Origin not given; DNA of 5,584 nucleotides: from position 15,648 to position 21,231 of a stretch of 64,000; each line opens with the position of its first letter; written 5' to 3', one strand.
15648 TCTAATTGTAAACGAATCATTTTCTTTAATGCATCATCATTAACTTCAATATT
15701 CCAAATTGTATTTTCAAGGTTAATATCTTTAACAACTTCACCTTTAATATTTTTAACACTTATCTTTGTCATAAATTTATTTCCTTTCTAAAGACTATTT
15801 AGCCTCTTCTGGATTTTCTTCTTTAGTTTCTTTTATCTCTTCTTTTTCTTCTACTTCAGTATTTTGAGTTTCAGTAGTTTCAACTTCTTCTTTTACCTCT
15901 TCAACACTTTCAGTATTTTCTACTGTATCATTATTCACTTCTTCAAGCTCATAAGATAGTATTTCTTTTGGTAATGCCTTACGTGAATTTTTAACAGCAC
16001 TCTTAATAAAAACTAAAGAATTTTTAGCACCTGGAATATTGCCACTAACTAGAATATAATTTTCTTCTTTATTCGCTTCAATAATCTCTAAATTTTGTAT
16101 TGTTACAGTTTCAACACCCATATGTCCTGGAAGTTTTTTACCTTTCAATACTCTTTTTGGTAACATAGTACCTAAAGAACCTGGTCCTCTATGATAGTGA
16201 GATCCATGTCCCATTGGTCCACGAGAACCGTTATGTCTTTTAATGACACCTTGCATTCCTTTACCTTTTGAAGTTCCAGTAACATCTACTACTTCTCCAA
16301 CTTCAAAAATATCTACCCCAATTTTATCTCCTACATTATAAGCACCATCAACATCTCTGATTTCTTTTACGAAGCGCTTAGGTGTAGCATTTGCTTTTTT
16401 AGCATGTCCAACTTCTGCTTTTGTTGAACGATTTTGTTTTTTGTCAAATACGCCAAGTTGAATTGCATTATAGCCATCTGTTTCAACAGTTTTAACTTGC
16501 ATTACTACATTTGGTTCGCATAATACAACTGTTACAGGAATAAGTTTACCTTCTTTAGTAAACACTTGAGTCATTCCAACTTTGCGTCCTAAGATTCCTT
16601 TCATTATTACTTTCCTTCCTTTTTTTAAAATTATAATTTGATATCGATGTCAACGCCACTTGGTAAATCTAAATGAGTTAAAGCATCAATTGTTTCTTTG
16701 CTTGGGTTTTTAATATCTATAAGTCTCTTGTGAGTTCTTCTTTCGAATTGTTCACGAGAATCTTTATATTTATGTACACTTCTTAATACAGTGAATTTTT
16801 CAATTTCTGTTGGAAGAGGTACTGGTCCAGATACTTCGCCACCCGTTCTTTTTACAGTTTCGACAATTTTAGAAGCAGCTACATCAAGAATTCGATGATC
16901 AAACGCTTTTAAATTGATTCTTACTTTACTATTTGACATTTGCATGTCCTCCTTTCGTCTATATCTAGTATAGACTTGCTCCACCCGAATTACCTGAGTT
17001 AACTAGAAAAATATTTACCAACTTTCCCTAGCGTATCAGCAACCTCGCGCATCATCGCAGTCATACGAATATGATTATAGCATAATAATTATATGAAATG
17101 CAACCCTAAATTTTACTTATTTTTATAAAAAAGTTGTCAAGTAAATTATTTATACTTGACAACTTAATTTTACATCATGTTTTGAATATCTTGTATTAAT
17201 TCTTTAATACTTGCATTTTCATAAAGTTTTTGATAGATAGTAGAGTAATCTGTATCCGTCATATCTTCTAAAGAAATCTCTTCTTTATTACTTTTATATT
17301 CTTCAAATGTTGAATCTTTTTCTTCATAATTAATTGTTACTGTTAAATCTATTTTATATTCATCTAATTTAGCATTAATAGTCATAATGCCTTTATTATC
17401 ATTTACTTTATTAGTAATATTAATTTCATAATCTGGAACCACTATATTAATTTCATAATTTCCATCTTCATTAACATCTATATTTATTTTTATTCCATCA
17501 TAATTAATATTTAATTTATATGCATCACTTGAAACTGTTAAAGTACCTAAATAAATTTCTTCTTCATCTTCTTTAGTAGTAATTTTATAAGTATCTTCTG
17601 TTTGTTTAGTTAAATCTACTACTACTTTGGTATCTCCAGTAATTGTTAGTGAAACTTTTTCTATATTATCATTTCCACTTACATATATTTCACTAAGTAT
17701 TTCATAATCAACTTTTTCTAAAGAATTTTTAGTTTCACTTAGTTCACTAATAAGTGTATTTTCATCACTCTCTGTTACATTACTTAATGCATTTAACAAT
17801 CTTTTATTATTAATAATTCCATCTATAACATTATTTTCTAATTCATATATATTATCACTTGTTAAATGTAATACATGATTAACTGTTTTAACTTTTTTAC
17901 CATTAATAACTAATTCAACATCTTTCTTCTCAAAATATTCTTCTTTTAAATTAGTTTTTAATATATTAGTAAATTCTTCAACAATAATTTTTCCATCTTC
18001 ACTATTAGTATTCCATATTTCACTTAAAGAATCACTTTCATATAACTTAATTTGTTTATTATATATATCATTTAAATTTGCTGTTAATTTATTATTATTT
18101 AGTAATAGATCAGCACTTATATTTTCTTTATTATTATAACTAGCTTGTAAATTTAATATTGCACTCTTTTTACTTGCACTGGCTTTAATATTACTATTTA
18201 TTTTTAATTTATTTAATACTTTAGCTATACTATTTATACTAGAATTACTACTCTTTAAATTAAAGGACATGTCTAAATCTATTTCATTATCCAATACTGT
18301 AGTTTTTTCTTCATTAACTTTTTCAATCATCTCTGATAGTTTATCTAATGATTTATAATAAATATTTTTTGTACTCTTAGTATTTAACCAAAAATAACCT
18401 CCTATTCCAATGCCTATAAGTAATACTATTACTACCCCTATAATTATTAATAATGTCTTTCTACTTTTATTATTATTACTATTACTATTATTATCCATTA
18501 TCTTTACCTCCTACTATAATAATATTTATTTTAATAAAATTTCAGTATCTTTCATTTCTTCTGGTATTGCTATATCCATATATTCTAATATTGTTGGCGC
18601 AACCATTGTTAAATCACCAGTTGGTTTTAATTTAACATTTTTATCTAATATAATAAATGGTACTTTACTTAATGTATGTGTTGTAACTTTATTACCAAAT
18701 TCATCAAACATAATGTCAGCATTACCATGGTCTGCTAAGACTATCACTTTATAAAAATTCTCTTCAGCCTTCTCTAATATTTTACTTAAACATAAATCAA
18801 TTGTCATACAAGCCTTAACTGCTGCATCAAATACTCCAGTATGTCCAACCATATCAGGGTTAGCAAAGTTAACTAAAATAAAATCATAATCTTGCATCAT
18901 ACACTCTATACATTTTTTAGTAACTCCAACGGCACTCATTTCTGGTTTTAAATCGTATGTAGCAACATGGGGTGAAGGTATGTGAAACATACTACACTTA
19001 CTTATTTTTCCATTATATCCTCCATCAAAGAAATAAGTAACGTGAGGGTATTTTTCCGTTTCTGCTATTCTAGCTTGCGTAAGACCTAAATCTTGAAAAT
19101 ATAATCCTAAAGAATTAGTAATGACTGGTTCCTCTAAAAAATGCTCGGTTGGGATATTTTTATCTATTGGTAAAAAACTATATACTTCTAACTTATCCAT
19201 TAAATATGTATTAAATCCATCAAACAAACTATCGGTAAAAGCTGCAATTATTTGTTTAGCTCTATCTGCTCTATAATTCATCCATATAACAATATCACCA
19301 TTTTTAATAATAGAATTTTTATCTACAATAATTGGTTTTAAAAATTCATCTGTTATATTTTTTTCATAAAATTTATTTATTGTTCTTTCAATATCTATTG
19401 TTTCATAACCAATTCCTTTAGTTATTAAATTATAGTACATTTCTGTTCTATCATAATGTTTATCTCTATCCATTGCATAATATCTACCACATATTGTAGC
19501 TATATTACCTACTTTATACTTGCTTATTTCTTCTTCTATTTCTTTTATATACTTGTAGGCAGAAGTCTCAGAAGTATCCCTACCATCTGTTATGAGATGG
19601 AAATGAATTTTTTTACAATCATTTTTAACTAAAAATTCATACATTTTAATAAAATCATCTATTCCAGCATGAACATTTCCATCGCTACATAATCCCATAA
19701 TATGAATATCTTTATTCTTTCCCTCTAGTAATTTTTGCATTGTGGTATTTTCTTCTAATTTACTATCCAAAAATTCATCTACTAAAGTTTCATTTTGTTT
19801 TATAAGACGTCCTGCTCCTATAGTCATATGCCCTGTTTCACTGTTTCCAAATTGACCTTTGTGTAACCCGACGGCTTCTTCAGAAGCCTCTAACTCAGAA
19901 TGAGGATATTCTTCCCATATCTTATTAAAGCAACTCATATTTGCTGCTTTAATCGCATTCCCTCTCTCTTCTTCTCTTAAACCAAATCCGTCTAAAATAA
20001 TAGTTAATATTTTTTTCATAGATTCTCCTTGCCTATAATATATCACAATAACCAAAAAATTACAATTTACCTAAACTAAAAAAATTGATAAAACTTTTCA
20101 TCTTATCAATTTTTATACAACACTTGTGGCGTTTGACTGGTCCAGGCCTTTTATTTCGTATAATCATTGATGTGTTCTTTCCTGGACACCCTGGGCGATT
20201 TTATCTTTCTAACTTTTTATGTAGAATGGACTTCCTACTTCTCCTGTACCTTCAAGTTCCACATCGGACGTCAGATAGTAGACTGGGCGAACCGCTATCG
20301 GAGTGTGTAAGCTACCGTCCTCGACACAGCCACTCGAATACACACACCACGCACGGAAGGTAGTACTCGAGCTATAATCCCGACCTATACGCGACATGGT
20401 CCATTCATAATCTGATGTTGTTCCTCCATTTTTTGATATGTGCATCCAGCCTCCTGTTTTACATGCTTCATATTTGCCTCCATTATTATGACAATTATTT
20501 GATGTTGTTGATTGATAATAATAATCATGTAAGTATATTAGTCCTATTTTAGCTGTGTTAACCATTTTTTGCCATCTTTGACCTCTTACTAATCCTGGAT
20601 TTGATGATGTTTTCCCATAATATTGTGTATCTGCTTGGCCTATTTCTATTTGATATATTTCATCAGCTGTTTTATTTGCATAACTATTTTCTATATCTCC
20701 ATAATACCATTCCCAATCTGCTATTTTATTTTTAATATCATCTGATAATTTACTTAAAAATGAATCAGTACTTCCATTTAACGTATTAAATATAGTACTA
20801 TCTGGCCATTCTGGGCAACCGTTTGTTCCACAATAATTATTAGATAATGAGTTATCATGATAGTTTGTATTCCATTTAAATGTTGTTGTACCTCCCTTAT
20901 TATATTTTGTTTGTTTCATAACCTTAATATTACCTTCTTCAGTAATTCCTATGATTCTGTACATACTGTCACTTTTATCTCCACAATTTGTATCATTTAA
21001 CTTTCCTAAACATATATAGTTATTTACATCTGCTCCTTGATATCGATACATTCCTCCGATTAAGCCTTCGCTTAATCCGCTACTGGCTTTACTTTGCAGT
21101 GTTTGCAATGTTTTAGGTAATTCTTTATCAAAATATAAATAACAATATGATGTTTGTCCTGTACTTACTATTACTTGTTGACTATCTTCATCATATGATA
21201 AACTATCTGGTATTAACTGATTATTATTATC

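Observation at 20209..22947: Tandem surface-protein paralogues with DGR-type hypervariable C-terminal cassettes but no RT or template repeat nearby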

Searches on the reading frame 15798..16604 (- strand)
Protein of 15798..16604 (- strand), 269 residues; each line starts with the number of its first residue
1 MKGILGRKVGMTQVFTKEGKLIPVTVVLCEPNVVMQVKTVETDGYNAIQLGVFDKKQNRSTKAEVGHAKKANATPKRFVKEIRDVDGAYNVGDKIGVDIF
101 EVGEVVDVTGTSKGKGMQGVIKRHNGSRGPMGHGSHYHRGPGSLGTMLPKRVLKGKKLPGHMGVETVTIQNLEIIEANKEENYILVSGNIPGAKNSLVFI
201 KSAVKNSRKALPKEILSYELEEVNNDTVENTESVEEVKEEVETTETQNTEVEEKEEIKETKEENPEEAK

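Call 73: search_protein_families(library=pfam, proteins=[window:15798-16604:-], max_evalue=0.001)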
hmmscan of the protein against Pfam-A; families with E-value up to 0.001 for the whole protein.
window:15798-16604:- (269 aa): 1 family
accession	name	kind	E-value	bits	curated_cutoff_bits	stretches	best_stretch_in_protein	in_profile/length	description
PF00297.29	Ribosomal_L3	-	8.7e-15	55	22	1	98-180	210-291/369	Ribosomal protein L3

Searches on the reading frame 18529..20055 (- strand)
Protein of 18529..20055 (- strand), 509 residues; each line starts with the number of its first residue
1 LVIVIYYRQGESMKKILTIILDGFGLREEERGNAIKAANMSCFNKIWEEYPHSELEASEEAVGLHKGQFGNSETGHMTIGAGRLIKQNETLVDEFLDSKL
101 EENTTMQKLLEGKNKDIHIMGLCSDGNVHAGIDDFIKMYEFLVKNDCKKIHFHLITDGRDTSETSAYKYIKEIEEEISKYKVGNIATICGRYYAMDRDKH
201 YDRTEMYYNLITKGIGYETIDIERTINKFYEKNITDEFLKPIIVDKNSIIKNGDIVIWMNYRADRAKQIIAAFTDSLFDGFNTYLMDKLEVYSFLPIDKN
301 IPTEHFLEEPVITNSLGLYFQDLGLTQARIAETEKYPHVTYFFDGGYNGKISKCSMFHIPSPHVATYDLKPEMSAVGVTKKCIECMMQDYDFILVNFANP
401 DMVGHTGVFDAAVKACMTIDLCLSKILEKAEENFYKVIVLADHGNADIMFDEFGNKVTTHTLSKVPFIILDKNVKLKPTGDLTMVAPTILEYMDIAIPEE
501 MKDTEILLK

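Call 73: search_protein_families(library=pfam, proteins=[window:18529-20055:-], max_evalue=0.001)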
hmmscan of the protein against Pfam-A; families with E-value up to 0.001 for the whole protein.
window:18529-20055:- (509 aa): 3 families
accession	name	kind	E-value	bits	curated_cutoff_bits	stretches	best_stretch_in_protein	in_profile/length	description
PF01676.23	Metalloenzyme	-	4.9e-66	223.2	24.3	1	14-495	1-250/252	Metalloenzyme superfamily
PF06415.18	iPGM_N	-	6.3e-62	209.3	27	1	98-293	8-211/217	BPG-independent PGAM N-terminus (iPGM_N)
PF01663.27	Phosphodiest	-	3.5e-07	30.6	23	1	388-449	158-225/342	Type I phosphodiesterase / nucleotide pyrophosphatase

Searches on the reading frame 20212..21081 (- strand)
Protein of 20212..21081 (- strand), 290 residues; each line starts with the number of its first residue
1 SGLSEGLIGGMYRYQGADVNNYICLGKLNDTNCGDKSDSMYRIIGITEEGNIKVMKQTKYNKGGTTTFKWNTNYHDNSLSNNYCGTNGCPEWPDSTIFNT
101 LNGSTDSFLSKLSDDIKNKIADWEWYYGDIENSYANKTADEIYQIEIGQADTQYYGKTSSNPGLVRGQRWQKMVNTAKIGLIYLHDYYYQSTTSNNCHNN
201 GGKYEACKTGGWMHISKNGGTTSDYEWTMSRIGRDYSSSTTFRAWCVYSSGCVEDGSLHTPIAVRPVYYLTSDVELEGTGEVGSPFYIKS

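Call 61: predict_structure(alignment_id=A2)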
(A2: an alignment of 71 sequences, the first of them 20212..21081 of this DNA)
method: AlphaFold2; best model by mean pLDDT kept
length: 290 residues; sequences in the alignment: 71
mean_pLDDT: 95.9   pTM: 0.93
mean pLDDT of the five models: 95.9, 95.4, 95.1, 94.4, 94.0
residues with pLDDT >= 90: 273; 70-90: 17; 50-70: 0; < 50: 0
segments of 3 or more residues with pLDDT < 50: none
pLDDT, mean of each block of 10 residues (from residue 1): 93 97 93 87 98 98 97 96 96 98 97 97 98 94 98 96 97 98 98 92 89 96 97 96 98 97 99 97 95
secondary structure, 60 per line:
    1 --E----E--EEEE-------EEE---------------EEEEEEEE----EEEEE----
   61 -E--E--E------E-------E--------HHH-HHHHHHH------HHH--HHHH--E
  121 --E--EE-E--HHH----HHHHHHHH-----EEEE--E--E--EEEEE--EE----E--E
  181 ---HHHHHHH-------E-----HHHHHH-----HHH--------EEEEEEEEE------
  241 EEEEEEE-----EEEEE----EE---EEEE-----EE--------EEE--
elements in order: E11-14 E22-24 E40-47 E52-56 H96-102 H114-117 H139-146 E152-155 E164-168 H184-190 H204-209 E226-234 E241-247 E253-257 E267-270 E286-288

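Call 63: fold_search(model_id=the predicted structure, library=pdb)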
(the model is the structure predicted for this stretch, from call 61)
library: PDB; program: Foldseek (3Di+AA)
matches with E <= 10: 204; with E <= 0.001: 0
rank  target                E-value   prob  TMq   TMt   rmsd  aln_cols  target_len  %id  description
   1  6ino_B                2.8e-01  0.07  0.14  0.10  15.5       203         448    9  Crystal structure of the CysR-CTLD2 fragment of human MR at acidic pH (pH 4.6) (released 2019-09-18)
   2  8q4e_A                3.0e-01  0.35  0.14  0.28   4.4        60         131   22  Structure of Legionella pneumophila Lcl C-terminal domain (released 2023-12-27)
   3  2dt4                  5.1e-01  0.02  0.09  0.15  19.3       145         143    8  Crystal structure of Pyrococcus horikoshii a plant- and prokaryote-conserved (PPC) protein at 1.60 resolution (released 2007-05-22)
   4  6inn_B                7.7e-01  0.06  0.14  0.08  16.6       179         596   12  Crystal structure of the CysR-CTLD3 fragment of human MR at acidic pH (pH 5.6) (released 2019-09-18)
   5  6ioe_A                1.0e+00  0.08  0.16  0.11  15.2       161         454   11  Crystal structure of the CysR-CTLD2 fragment of human MR at basic pH (pH 8.5) (released 2019-09-18)
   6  6inn_D                1.1e+00  0.06  0.16  0.08  16.3       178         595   12  Crystal structure of the CysR-CTLD3 fragment of human MR at acidic pH (pH 5.6) (released 2019-09-18)
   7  5xtw_C                1.4e+00  0.02  0.13  0.10  15.6       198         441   14  Crystal structure of the CysR-CTLD2 fragment of human MR at acidic pH (released 2017-12-27)
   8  4xi6                  1.5e+00  0.01  0.12  0.11  16.7       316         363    9  Crystal structure of the MZM-REP domains of Mind bomb 1 (released 2015-03-18)
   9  2p6y                  1.6e+00  0.03  0.08  0.15  12.0        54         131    9  X-ray structure of the protein Q9KM02_VIBCH from Vibrio cholerae at the resolution 1.63 A. Northeast Structural Genomics (released 2007-06-05)
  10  1bv4_A                2.0e+00  0.14  0.09  0.22   1.1        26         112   12  APO-MANNOSE-BINDING PROTEIN-C (released 1999-01-13)
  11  1v4l_B                2.2e+00  0.14  0.12  0.26   6.1        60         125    8  Crystal structure of a platelet agglutination factor isolated from the venom of Taiwan habu (Trimeresurus mucrosquamat (released 2003-12-02)
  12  2h2r_B                2.2e+00  0.08  0.11  0.22   2.7        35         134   17  Crystal structure of the human CD23 Lectin domain, apo form (released 2006-06-20)
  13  5xtw_H                2.2e+00  0.02  0.14  0.10  14.9       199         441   10  Crystal structure of the CysR-CTLD2 fragment of human MR at acidic pH (released 2017-12-27)
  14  5xtw_A                2.2e+00  0.02  0.13  0.10  15.0       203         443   12  Crystal structure of the CysR-CTLD2 fragment of human MR at acidic pH (released 2017-12-27)
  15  5xtw_G                2.3e+00  0.02  0.14  0.10  16.1       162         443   15  Crystal structure of the CysR-CTLD2 fragment of human MR at acidic pH (released 2017-12-27)
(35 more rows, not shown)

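Call 65: fold_search(model_id=the predicted structure, library=viral)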
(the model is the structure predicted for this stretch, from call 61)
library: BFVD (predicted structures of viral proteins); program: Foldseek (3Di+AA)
matches with E <= 10: 144; with E <= 0.001: 16
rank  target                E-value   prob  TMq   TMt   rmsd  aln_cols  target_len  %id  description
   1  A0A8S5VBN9            6.8e-08  1.00  0.47  0.43  10.4       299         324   16  DUF6273 domain-containing protein [Myoviridae sp. ctbEa13]
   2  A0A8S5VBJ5            1.2e-07  1.00  0.48  0.53   8.7       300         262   14  ATP-binding sugar transporter [Myoviridae sp. ctbEa13]
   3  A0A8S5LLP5            2.1e-06  1.00  0.38  0.17  11.3       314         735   13  Interferon alpha/beta receptor 1, Interferon I interferon signaling complex [Siphoviridae sp. ctvok7]
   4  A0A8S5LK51            4.9e-06  1.00  0.40  0.32  10.8       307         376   14  DUF6273 domain-containing protein [Siphoviridae sp. ctnhN1]
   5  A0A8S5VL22            1.1e-05  1.00  0.42  0.18   8.3       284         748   12  (no name in the UniProt tables at hand)
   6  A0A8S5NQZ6            2.2e-05  1.00  0.43  0.23   9.8       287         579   11  Tail sheath protein [Myoviridae sp. ctj3P51]
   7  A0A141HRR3            2.8e-05  1.00  0.44  0.11   9.3       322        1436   12  (no name in the UniProt tables at hand)
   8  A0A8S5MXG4            6.4e-05  0.99  0.33  0.16  22.0       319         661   14  DUF6273 domain-containing protein [Siphoviridae sp. ct91l7]
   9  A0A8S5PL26            7.7e-05  1.00  0.42  0.26   9.0       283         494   13  DUF6273 domain-containing protein [Siphoviridae sp. ctOSJ35]
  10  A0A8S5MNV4            8.7e-05  1.00  0.45  0.62   6.3       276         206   13  DUF6273 domain-containing protein [Myoviridae sp. ctI7W9]
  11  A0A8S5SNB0            1.5e-04  1.00  0.37  0.63   7.8       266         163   11  DUF6273 domain-containing protein [Siphoviridae sp. ctCb814]
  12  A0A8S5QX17            1.6e-04  1.00  0.36  0.19   7.5       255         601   12  Concanavalin A-like lectin/glucanase superfamily protein [Siphoviridae sp. ctcuE16]
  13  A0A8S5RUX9            1.6e-04  1.00  0.37  0.21   8.7       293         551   10  (no name in the UniProt tables at hand)
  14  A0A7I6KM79            3.3e-04  1.00  0.37  0.38   8.5       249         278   11  (no name in the UniProt tables at hand)
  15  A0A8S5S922            5.3e-04  1.00  0.39  0.18  10.2       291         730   12  Tail-collar fiber protein [Caudovirales sp. ctTVN2]
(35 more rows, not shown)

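Call 66: search_solved_structures(query=A2, max_evalue=1, show_alignments=2)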
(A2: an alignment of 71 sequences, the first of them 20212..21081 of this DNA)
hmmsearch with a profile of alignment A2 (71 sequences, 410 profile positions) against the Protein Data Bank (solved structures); distinct sequences matched with E-value up to 1: 0.
